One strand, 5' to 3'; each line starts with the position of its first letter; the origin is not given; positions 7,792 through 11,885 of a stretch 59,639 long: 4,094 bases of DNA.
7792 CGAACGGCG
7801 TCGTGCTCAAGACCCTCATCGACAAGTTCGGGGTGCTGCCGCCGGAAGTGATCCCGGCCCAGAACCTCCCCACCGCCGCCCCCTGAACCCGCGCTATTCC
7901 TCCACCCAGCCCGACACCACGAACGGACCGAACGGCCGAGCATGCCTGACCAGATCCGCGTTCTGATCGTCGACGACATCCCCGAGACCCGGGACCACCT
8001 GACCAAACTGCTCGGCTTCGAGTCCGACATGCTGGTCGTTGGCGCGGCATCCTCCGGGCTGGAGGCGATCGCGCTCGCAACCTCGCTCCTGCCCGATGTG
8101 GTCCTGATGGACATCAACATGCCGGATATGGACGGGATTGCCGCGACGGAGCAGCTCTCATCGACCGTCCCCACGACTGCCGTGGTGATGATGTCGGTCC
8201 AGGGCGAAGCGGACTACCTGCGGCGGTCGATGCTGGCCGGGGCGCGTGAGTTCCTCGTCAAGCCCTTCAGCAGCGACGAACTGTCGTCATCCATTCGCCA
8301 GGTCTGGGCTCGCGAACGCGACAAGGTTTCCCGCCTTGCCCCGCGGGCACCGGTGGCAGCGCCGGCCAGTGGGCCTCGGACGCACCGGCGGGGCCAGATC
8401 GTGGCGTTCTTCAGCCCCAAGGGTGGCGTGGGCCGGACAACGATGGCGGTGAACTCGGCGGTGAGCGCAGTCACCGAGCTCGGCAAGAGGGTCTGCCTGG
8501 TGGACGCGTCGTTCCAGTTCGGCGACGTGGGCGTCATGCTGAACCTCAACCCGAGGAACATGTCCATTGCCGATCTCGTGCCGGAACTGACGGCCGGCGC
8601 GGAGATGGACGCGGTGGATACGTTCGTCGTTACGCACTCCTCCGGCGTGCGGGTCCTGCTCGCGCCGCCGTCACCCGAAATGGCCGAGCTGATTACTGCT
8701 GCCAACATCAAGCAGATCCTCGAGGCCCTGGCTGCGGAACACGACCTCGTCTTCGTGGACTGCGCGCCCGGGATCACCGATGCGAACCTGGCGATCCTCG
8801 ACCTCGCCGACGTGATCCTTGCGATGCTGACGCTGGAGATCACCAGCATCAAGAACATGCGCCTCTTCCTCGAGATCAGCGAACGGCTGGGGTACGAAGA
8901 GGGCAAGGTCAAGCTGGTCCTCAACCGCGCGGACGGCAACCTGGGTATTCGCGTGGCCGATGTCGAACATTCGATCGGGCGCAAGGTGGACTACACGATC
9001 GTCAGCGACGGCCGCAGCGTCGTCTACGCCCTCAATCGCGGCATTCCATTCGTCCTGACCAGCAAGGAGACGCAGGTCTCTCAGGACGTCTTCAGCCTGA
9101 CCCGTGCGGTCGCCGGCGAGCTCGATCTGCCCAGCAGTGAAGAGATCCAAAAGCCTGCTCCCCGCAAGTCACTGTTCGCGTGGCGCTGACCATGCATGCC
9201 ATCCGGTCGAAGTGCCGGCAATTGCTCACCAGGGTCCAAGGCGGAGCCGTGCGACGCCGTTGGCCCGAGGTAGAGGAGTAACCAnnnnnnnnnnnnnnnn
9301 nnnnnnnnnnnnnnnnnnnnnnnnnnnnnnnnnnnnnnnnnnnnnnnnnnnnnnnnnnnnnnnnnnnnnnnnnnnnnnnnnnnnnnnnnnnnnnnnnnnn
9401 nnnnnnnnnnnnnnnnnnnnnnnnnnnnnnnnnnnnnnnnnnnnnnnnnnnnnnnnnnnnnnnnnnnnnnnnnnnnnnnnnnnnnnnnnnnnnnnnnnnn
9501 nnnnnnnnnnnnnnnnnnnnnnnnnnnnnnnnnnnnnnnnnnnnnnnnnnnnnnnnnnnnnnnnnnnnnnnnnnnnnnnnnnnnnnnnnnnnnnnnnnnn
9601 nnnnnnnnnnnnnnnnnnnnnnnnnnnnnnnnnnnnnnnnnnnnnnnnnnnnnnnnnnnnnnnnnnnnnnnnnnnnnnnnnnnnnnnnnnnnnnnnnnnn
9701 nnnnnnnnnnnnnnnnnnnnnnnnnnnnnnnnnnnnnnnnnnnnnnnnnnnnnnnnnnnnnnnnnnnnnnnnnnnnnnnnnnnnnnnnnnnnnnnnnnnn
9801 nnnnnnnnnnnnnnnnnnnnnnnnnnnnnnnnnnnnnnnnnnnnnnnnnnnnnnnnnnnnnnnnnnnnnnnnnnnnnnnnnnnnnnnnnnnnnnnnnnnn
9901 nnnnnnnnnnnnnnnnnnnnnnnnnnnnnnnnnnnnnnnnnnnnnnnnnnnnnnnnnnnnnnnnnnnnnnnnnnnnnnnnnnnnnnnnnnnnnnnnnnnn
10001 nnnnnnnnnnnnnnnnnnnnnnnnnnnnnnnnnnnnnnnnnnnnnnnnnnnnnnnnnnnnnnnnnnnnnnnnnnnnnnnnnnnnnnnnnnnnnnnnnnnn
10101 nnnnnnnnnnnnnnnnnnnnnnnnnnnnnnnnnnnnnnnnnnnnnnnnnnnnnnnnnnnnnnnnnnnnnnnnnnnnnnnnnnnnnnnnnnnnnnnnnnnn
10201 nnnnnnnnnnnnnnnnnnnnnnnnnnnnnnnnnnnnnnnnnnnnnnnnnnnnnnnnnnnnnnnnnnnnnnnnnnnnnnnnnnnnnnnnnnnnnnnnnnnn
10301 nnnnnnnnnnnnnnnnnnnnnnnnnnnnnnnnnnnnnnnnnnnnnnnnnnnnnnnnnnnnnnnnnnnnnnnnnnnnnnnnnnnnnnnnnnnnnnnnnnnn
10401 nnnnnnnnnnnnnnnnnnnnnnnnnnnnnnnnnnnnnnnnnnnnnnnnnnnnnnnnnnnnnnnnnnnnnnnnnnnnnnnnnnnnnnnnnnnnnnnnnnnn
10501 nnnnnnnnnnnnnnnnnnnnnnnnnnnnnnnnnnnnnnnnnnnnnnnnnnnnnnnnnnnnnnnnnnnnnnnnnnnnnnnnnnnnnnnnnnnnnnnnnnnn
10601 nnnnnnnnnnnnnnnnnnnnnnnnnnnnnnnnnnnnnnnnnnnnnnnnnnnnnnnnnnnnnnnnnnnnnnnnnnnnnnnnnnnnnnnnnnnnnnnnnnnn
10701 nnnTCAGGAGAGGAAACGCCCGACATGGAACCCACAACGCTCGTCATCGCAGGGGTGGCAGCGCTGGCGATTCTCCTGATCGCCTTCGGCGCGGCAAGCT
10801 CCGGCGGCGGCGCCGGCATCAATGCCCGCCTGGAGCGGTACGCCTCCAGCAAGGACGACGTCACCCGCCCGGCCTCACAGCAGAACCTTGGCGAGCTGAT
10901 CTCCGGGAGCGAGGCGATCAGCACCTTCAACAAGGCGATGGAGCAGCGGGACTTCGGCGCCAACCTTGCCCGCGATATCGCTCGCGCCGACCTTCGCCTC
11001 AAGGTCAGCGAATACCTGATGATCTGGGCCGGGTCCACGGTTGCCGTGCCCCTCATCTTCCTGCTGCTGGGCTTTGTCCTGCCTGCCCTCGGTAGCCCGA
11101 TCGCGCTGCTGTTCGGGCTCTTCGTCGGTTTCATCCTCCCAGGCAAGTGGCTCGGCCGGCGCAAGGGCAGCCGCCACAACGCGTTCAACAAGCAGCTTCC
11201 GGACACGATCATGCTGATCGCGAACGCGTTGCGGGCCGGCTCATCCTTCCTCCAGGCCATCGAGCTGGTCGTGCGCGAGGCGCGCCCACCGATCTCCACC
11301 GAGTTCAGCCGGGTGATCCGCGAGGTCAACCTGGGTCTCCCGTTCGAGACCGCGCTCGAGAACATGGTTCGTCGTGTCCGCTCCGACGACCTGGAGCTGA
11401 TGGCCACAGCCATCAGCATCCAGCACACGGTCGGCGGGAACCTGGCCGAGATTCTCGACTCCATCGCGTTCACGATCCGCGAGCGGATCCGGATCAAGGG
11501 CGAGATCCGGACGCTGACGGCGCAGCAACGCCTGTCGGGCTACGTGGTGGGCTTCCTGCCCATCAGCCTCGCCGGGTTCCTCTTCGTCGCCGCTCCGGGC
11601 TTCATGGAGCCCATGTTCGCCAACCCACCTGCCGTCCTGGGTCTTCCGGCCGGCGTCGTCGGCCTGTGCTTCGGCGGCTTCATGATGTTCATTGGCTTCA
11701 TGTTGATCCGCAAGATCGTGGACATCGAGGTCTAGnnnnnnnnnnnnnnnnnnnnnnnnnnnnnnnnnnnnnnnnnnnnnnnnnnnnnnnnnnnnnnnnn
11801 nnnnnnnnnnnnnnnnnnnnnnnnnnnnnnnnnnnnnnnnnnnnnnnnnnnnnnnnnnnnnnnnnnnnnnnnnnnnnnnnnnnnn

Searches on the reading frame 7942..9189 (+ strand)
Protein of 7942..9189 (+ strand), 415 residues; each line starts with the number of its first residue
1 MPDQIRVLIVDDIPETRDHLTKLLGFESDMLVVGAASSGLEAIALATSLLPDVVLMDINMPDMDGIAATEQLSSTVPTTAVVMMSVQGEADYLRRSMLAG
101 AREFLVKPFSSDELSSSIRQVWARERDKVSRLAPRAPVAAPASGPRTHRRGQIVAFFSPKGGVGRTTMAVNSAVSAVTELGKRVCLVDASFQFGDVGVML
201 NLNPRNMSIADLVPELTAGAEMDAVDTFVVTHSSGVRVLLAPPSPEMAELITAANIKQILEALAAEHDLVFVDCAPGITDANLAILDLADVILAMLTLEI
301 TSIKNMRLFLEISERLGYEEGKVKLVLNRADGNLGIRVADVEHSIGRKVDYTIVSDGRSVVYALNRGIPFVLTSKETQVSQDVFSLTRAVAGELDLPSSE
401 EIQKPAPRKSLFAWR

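Call 3: search_protein_families(library=pfam, proteins=[window:7942-9189:+], max_evalue=0.01)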
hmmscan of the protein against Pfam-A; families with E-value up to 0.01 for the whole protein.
window:7942-9189:+ (415 aa): 6 families
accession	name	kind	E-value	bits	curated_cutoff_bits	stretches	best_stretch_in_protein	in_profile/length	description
PF00072.30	Response_reg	-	1.7e-28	99.4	30.2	1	7-118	1-110/111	Response regulator receiver domain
PF13614.12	AAA_31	-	8.8e-13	49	27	1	152-312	2-163/177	AAA domain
PF10609.15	ParA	-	2.4e-10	40.7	27.1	1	152-291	4-136/246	NUBPL iron-transfer P-loop NTPase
PF01656.29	CbiA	-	7.9e-06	26.3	25.4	1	155-333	2-86/125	CobQ/CobB/MinD/ParA nucleotide binding domain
PF02374.21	ArsA_ATPase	-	4.5e-05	23.2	24.3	0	155-187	4-35/305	Anion-transporting ATPase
PF06564.18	CBP_BcsQ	-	0.0033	17.4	21.3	0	160-190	10-39/234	Cellulose biosynthesis protein BcsQ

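Call 31: search_solved_structures(query=window:7942-9189:+, max_evalue=0.00001)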
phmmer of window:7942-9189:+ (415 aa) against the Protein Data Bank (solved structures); distinct sequences matched with E-value up to 0.00001: 189 (the best 60 are shown).
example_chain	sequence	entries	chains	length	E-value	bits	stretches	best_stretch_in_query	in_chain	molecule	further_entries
7ve6_A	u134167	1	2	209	1.8e-17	66.4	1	5-122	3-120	Response regulator protein VraR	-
4gvp_A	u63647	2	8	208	2e-17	66.2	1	5-122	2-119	Response regulator protein vraR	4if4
6er7_A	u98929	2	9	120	2.8e-17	65.7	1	5-121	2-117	120aa long hypothetical chemotaxis protein (CheY)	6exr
3t8y_A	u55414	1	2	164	7e-17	64.4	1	5-129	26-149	Chemotaxis response regulator protein-glutamate methylesterase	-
9rhz_C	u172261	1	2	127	1e-16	63.9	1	3-114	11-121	Chemotaxis protein CheY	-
3ea0_A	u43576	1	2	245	1.1e-16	63.7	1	152-383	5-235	ATPase, ParA family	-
1dz3_A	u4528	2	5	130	2.8e-16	62.4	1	5-125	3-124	Stage 0 sporulation protein A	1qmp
6ekg_Y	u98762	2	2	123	3e-16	62.3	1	4-115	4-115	Chemotaxis protein CheY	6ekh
7od9_B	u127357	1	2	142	5.6e-16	61.4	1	5-117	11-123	Response regulator receiver protein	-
1a04_A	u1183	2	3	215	5.9e-16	61.4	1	6-144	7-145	NITRATE/NITRITE RESPONSE REGULATOR PROTEIN NARL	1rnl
9xzo_A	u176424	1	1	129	6.6e-16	61.2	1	6-122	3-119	De novo protein M1X0B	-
9phz_E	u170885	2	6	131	9.6e-16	60.7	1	3-122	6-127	Stage 0 sporulation protein A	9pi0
1tmy_A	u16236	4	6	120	1.5e-15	60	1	6-119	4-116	CHEY PROTEIN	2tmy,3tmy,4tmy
4iga_A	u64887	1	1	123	1.6e-15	60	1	6-119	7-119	Chemotaxis protein CheY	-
1u0s_Y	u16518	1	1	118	1.7e-15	59.9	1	6-119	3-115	Chemotaxis protein cheY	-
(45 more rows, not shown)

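Call 41: search_protein_families(library=ncbifam, proteins=[window:7942-9189:+], max_evalue=0.001)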
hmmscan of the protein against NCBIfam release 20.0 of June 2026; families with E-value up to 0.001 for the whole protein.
window:7942-9189:+ (415 aa): 107 families (the best 25 are shown)
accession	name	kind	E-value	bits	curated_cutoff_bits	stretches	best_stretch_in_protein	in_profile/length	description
NF052445.1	RespRegMctR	equivalog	5.1e-26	91.4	300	1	4-123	1-120/205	two-component system response regulator MctR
NF001965.0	PRK00742.1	subfamily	3.1e-24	85.9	293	1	4-134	3-132/357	chemotaxis-specific protein-glutamate methyltransferase CheB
TIGR02875.1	spore_0_A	equivalog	1.1e-22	80.6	200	1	4-136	2-136/262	sporulation transcription factor Spo0A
NF007935.0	PRK10651.1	equivalog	1.4e-22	80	250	1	3-123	5-125/216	two-component system response regulator NarL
NF009206.0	PRK12555.1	subfamily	1.9e-22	79.7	342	1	5-162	1-164/340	chemotaxis-specific protein-glutamate methyltransferase CheB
TIGR01968.1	minD_bact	equivalog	1.1e-21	77.3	212.9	1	152-393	2-239/261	septum site-determining protein MinD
TIGR01969.1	minD_arch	subfamily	1.5e-21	76.8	201.75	1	153-393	2-233/251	cell division ATPase MinD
NF041367.1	CheY_Halo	equivalog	9.4e-21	74.3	200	1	7-121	1-113/114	chemotaxis protein CheY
NF007018.1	PRK09483.1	equivalog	1.2e-19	70.8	280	1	5-132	2-129/217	UvrY/SirA/GacA family response regulator transcription factor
NF008469.0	PRK11361.1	equivalog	2.1e-18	66.3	714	1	4-119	4-117/461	acetoacetate metabolism transcriptional regulator AtoC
NF007135.0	PRK09581.1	equivalog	6.8e-16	58.1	474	1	6-120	4-118/457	PleD family two-component system response regulator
NF047785.1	respo_reg_MadR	equivalog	8.1e-16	58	300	1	5-125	1-124/209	MadR family response regulator transcription factor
NF008677.0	PRK11697.1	equivalog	1.7e-15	57.1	246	1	5-127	2-121/238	two-component system response regulator BtsR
NF007685.0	PRK10360.1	equivalog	4.2e-15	56.1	258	1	5-153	2-145/196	response regulator transcription factor UhpA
NF007708.0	PRK10403.1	equivalog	2.9e-14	53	343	1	5-120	7-122/215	nitrate/nitrite response regulator protein NarP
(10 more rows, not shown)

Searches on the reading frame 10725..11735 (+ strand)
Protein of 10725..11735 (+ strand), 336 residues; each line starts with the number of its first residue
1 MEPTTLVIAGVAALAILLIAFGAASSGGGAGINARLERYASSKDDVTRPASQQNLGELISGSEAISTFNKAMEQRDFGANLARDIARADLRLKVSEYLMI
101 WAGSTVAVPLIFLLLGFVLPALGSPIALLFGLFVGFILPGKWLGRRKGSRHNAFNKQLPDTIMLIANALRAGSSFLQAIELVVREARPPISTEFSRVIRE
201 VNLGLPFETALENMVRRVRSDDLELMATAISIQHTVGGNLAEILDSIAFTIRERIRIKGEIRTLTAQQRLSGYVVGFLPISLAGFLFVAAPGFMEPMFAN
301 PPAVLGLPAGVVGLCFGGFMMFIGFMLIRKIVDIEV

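Call 7: search_protein_families(library=pfam, proteins=[window:10725-11735:+], max_evalue=0.01)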
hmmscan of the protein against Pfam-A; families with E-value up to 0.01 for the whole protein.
window:10725-11735:+ (336 aa): 1 family
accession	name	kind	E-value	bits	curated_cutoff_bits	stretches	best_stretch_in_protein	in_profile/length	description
PF00482.28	T2SSF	-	2.4e-19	70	25.2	1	164-286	4-123/125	Type II secretion system (T2SS), protein F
